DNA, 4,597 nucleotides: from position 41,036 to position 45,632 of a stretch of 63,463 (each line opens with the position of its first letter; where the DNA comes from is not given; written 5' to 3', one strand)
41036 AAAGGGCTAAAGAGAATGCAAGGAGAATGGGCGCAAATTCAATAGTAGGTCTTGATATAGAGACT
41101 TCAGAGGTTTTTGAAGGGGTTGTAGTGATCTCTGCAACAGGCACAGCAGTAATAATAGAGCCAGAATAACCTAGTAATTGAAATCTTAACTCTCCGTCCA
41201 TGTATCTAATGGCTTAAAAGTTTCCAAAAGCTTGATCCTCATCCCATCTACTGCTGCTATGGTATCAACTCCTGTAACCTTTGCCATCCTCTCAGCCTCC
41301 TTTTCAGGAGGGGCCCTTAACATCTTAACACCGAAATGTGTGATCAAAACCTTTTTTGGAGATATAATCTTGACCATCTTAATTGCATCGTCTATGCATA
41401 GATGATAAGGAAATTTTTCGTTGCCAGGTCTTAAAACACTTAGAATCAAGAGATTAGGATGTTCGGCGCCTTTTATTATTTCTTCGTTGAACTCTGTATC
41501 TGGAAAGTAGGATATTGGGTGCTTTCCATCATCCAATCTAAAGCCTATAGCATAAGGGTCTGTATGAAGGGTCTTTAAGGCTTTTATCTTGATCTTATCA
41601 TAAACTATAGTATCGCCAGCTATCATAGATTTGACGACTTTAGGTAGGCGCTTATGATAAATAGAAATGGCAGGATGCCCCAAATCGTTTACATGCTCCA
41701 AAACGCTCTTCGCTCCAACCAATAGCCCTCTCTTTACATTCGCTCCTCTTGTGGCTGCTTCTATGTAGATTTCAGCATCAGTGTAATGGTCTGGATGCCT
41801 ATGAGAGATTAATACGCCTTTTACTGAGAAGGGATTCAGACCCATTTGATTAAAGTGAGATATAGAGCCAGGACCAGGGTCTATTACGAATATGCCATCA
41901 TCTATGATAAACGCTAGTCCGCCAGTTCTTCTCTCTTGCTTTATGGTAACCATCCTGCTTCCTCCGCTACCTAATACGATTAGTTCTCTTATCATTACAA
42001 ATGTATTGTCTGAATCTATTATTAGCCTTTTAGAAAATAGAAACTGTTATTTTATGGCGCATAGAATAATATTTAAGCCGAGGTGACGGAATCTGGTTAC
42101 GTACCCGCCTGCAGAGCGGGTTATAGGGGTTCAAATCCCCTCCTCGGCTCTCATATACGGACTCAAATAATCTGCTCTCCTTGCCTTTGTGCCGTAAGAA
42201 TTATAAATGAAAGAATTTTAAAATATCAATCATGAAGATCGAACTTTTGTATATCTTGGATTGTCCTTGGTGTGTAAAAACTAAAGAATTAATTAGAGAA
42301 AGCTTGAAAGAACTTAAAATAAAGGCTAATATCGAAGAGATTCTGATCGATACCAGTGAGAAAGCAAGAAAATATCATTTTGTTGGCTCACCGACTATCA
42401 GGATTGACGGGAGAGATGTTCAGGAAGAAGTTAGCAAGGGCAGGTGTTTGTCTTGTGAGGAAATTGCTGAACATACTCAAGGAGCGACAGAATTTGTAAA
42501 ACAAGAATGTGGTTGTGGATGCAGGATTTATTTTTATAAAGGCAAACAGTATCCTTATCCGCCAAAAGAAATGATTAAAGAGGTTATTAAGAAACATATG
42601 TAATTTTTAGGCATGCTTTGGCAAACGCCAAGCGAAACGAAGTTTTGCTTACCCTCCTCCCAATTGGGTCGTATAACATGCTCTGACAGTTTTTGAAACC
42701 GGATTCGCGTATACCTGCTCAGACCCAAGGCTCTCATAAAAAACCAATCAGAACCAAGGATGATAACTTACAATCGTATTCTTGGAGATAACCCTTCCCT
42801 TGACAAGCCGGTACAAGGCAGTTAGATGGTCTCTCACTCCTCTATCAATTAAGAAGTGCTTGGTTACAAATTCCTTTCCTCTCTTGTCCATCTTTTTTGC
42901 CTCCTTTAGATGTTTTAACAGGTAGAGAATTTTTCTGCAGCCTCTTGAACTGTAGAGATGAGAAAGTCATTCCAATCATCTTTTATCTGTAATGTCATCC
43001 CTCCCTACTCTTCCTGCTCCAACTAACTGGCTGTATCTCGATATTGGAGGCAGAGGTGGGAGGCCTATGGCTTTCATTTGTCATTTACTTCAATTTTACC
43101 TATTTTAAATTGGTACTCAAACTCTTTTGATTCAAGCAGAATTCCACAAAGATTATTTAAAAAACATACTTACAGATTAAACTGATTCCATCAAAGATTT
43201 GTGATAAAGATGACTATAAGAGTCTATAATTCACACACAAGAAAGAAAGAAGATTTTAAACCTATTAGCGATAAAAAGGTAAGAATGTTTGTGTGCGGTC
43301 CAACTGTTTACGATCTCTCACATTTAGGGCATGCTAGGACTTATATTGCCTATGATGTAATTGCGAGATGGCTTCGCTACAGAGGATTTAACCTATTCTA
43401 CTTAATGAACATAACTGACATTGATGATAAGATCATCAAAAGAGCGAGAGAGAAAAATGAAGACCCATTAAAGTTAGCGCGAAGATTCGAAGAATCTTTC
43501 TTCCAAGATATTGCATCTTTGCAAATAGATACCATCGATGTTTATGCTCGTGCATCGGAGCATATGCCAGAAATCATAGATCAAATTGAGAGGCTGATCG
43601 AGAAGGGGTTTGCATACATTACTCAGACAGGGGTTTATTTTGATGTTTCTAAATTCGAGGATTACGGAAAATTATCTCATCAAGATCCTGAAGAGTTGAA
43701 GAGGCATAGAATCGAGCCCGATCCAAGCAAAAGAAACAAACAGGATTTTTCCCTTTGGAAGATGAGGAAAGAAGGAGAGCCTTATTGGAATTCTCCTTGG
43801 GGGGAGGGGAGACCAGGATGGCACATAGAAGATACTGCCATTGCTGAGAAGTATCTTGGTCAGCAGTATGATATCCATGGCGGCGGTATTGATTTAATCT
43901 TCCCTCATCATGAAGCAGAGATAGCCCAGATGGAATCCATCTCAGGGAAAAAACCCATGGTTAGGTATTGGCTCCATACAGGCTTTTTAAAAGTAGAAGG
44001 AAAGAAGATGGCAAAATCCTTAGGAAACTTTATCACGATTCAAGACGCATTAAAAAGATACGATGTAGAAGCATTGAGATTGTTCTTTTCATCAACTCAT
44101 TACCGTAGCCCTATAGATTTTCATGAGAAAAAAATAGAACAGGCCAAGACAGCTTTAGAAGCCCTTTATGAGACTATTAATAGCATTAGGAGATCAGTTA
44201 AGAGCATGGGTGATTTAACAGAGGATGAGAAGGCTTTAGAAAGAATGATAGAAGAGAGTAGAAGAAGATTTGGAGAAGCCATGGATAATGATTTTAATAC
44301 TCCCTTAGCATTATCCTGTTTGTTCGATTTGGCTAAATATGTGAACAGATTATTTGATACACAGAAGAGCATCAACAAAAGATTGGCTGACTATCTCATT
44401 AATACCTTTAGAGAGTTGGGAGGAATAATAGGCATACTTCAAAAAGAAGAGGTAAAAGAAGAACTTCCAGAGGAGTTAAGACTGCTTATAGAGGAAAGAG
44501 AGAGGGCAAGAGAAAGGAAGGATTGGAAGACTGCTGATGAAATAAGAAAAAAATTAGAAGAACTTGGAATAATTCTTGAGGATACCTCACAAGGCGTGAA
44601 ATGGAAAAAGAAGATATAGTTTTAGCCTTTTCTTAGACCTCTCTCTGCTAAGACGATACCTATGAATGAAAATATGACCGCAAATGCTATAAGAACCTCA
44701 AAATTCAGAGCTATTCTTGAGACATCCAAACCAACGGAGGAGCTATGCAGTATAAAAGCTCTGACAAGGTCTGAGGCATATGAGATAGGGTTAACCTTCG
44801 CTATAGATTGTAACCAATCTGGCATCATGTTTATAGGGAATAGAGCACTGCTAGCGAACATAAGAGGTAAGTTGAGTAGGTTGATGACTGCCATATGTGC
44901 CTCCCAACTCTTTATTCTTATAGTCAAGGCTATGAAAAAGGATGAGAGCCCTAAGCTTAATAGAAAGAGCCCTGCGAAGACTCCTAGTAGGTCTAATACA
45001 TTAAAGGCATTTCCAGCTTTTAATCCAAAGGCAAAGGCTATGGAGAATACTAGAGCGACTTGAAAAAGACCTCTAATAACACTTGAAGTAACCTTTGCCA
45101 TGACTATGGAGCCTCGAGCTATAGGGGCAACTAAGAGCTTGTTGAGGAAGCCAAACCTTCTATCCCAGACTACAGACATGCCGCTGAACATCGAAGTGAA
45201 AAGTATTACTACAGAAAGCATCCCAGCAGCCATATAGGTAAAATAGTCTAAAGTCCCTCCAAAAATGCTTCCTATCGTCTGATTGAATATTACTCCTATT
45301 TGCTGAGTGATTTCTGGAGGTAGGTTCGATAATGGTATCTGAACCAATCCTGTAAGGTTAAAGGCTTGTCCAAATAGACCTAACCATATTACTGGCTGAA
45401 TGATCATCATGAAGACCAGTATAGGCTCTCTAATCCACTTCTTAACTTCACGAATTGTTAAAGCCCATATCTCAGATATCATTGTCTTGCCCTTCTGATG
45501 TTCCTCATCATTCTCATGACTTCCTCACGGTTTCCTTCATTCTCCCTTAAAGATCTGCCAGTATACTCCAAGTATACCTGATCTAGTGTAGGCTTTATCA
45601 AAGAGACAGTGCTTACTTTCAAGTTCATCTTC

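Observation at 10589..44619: Two cysteinylation routes, each beside its own distinct tRNA-Cys(GCA)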

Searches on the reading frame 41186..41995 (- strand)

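Call 7: search_protein_families(library=ncbifam, proteins=[window:41186-41995:-])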
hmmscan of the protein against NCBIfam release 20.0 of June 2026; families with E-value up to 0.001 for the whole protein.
window:41186-41995:- (269 aa): 9 families
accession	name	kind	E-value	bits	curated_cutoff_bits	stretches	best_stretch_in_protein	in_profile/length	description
TIGR02651.1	RNase_Z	equivalog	1.7e-11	43.7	292.95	1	4-154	1-147/302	ribonuclease Z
NF000801.0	PRK00055.1-3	equivalog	1.3e-10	40.8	252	1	4-155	3-153/307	ribonuclease Z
NF041257.1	GntH_guanitoxin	equivalog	1.1e-06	27.8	333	1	35-84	45-95/374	guanitoxin biosynthesis MBL fold metallo-hydrolase GntH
NF041851.1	cyc_nuc_deg_phdiest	equivalog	3.7e-06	26.5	400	1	5-221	3-221/253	cyclic nucleotide-degrading phosphodiesterase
NF038231.1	MBL_Geo_Pelo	equivalog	3.8e-06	26.7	360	1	92-226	98-228/250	GPMC system MBL fold metallohydrolase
NF000805.0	PRK00055.2-3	equivalog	7.5e-06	25.4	416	1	2-71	3-69/307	ribonuclease Z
NF000804.0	PRK00055.2-1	equivalog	1.1e-05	24.7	402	0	2-72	3-70/306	ribonuclease Z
NF002553.0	PRK02113.1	equivalog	2e-05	24.1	386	1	24-225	34-227/252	MBL fold metallo-hydrolase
TIGR03307.1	PhnP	equivalog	2.3e-05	23.9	272.25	0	122-224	119-224/249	phosphonate metabolism protein PhnP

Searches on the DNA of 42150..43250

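Call 102: search_rna_families(source=window, start=42150, end=43250, threshold=evalue, max_evalue=1)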
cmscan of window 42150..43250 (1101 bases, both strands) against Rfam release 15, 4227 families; matches with E-value up to 1: 0.
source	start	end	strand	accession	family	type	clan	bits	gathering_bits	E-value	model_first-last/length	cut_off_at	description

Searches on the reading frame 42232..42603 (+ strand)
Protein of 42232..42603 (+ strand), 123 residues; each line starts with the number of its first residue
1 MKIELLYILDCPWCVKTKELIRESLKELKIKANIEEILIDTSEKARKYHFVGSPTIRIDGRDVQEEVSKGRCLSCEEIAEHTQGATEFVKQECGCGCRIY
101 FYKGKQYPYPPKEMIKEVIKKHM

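Call 7: search_protein_families(library=ncbifam, proteins=[window:42232-42603:+])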
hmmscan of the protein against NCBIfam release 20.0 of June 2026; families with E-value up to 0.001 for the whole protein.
window:42232-42603:+ (123 aa): 3 families
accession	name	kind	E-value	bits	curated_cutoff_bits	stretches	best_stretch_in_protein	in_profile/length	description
NF049942.1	DF_fam_seleno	subfamily_domain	6.4e-25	87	70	1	3-69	1-67/96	DF family (seleno)protein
TIGR00411.1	redox_disulf_1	equivalog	1.2e-06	28.4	92.75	1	2-61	2-62/82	MJ0307 family thioredoxin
TIGR00412.2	redox_disulf_2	subfamily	4.4e-05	23.8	62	1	11-80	9-72/75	MTH895/ArsE family thioredoxin-like protein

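Call 80: search_protein_families(library=pfam, proteins=[window:42232-42603:+], max_evalue=0.01)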
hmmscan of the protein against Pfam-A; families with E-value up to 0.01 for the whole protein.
window:42232-42603:+ (123 aa): 3 families
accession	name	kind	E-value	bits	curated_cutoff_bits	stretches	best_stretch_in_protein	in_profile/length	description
PF10865.14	DUF2703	-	3.1e-11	43.8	23.6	1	16-117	20-118/120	Domain of unknown function (DUF2703)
PF13192.12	Thioredoxin_3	-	5.4e-08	33.2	24.8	1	1-80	1-73/76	Thioredoxin domain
PF00462.30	Glutaredoxin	-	0.0005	20.6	22.9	1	10-61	8-58/60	Glutaredoxin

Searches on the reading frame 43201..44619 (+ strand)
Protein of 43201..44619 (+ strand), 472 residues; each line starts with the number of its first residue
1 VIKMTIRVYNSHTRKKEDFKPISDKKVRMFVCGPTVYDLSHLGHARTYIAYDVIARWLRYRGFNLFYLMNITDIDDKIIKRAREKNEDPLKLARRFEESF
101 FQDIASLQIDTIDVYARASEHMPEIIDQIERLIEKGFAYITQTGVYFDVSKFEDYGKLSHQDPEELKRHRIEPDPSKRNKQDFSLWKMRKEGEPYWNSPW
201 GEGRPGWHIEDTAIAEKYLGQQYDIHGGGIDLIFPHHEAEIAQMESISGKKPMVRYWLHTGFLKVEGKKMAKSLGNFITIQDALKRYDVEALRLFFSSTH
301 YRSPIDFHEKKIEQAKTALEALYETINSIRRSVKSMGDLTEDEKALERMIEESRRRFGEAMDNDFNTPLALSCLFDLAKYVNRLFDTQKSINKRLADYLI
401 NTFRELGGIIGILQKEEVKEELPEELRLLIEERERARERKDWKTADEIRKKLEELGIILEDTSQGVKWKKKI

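Call 7: search_protein_families(library=ncbifam, proteins=[window:43201-44619:+])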
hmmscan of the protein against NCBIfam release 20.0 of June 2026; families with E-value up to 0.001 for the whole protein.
window:43201-44619:+ (472 aa): 21 families
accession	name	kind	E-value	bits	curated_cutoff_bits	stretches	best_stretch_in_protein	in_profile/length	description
TIGR00435.1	cysS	equivalog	3.2e-167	557.3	340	1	7-470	2-465/466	cysteine--tRNA ligase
NF011108.0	PRK14536.1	equivalog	1.2e-111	373.9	780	1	4-470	1-489/490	cysteine--tRNA ligase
TIGR03447.1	mycothiol_MshC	equivalog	5.7e-84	282.3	485.1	1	5-390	17-394/411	cysteine--1-D-myo-inosityl 2-amino-2-deoxy-alpha-D-glucopyranoside ligase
NF011107.0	PRK14534.1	equivalog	5.4e-81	273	744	1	4-470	1-480/481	cysteine--tRNA ligase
TIGR00398.1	metG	equivalog_domain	7.3e-26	91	336.35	2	38-152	12-127/530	methionine--tRNA ligase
NF008957.0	PRK12300.1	subfamily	7.3e-23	80.5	677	2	224-435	581-792/946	leucine--tRNA ligase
NF008900.0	PRK12267.1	equivalog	1.1e-17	63.9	598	2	28-146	5-127/648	methionine--tRNA ligase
TIGR00395.1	leuS_arch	equivalog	1.4e-16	59.7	648.5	1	230-403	581-758/938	leucine--tRNA ligase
NF001100.0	PRK00133.1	equivalog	6.9e-16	57.9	587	2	259-389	320-457/676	methionine--tRNA ligase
NF009687.0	PRK13208.1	equivalog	4.4e-14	51.6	738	2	239-350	504-616/801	valine--tRNA ligase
NF008860.0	PRK11893.2-2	equivalog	7e-13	48.3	761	1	36-151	12-129/583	methionine--tRNA ligase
TIGR00422.1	valS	equivalog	7.2e-13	47.4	612.1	1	206-348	466-609/863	valine--tRNA ligase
TIGR00396.1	leuS_bact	equivalog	1.2e-10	40.2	548.4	1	264-460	600-788/843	leucine--tRNA ligase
NF008863.0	PRK11893.2-5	equivalog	2.1e-10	39.8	551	1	34-111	14-92/531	methionine--tRNA ligase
NF004349.1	PRK05729.1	equivalog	2.4e-10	39.3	704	1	228-365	475-612/860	valine--tRNA ligase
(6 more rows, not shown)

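Call 14: find_related_loci(query=window:43201-44619:+, collection=genome_contigs, flank=4000)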
Query window:43201-44619:+ (472 aa) in genome_contigs; peptide patterns used: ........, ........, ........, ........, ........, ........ (x = any residue, [..] = any of these).
599 stretches matched a pattern (row limit reached: there are more); 526 encode a relative of the query (tblastn E <= 1e-3); the best 80 are kept; 80 distinct loci.
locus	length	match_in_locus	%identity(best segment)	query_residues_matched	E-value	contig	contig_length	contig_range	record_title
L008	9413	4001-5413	84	2-472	0e+0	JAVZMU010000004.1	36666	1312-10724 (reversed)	MAG: Nitrososphaerales archaeon isolate DRTY-6_201912_bins_25 DRTY-6_201912_bins_25_scaffold_4, whole genome shotgun seq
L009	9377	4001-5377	57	4-461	2e-177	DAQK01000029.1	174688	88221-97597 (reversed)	MAG TPA_asm: Methanobacterium sp. UBA279 UBA279_contig_2706, whole genome shotgun sequence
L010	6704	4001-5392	53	5-469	4e-174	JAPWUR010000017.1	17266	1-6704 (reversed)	MAG: Candidatus Bathyarchaeota archaeon isolate RSWS8 scaffold_496_c1, whole genome shotgun sequence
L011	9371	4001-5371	54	6-461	5e-167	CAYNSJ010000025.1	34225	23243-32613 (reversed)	MAG TPA_asm: uncultured Methanobacteriaceae archaeon isolate SRP329715_co1_343 genome assembly, contig: NODE_1733_length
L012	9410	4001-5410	52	1-468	3e-166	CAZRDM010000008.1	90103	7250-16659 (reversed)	MAG TPA_asm: uncultured Candidatus Bathyarchaeia archaeon isolate SRP231805_co3_316 genome assembly, contig: NODE_36_len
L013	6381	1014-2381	54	6-461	2e-163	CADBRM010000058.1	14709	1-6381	uncultured Methanobacteriaceae archaeon isolate RUG14233 genome assembly, contig: RUG14233_asm_58, whole genome shotgun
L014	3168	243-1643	54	2-461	2e-170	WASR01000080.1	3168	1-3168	MAG: Methanobacterium sp. isolate SA7853_bin4 NODE_1039_length_3168_cov_4.522004, whole genome shotgun sequence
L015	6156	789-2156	53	6-461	2e-160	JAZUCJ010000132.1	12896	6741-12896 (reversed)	MAG: Methanosphaera sp. isolate T1900045314_YK20190003.MAGScoT_cleanbin_000010 SGB_6270_k141_959199, whole genome shotgu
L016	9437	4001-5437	51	3-469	5e-160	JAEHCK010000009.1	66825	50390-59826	MAG: Thermoplasmata archaeon isolate SG225.bin14 k141_863648_length_66825_cov_28.5724, whole genome shotgun sequence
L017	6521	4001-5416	60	4-471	0e+0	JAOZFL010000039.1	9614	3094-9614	MAG: Thermoproteota archaeon isolate Flange_M5_B4 1-CGB-Flange_contig_21451, whole genome shotgun sequence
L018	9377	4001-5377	55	4-461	5e-173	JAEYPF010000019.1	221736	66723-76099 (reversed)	MAG: Methanobacteriota archaeon isolate OH_CBB_181 k127_1390986, whole genome shotgun sequence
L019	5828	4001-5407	48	2-468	1e-144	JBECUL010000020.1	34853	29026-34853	MAG: Candidatus Asgardarchaeum abyssi isolate AB3033_2 AB3033_2-AB3033_2_NODE_73_34853_21.0709_20, whole genome shotgun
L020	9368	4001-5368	48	4-465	1e-140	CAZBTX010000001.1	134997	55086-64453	MAG TPA_asm: uncultured Candidatus Saccharibacteria bacterium isolate binchicken_co134_1342 genome assembly, contig: NOD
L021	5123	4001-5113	55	6-382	1e-139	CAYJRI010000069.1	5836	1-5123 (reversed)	MAG TPA_asm: Candidatus Woesearchaeota archaeon isolate ERP125453_co1_307 genome assembly, contig: NODE_18129_length_583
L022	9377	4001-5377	46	6-470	2e-138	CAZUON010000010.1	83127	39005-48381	MAG TPA_asm: uncultured Glaciecola sp. isolate SRP268394_co2_212 genome assembly, contig: NODE_291_length_83127_cov_16.2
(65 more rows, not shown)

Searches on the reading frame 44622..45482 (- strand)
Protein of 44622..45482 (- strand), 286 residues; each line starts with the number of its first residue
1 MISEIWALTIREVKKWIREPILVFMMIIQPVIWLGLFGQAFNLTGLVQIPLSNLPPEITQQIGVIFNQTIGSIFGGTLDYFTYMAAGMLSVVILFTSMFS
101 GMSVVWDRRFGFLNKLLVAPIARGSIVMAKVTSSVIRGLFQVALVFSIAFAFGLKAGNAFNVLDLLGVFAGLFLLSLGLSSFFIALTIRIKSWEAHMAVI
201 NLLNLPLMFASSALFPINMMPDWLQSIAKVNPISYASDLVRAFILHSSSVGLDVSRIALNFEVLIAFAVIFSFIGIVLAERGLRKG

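Call 7: search_protein_families(library=ncbifam, proteins=[window:44622-45482:-])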
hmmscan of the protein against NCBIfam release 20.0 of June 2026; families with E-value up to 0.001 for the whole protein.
window:44622-45482:- (286 aa): 8 families
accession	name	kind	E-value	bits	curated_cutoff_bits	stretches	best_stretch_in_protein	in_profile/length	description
TIGR01247.1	drrB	subfamily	1.1e-43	149.6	223.05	1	11-277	1-234/236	daunorubicin resistance ABC transporter membrane protein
TIGR03861.1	phenyl_ABC_PedC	subfamily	2.2e-22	80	241.35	1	74-267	52-243/253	alcohol ABC transporter, permease protein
TIGR00025.1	Mtu_efflux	paralog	1.5e-19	70.5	146.9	1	76-272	33-227/238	ABC transporter efflux protein, DrrB family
TIGR01248.1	drrC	subfamily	1.2e-16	61.2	165.65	1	94-241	2-146/152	daunorubicin resistance protein C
NF011648.0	PRK15066.1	subfamily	3.3e-15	56.3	225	1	54-283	30-253/257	ABC transporter permease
NF038293.1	permease_SagH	equivalog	3.3e-13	49.2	450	1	82-277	178-365/370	SagH family ABC transporter permease subunit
TIGR01291.1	nodJ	subfamily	3e-08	33.5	206.65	1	69-283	47-251/253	ABC-2 type transporter, NodJ family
TIGR03062.1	pip_yhgE_Cterm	subfamily_domain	6.1e-05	22.7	102.2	1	124-281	60-205/208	YhgE/Pip family protein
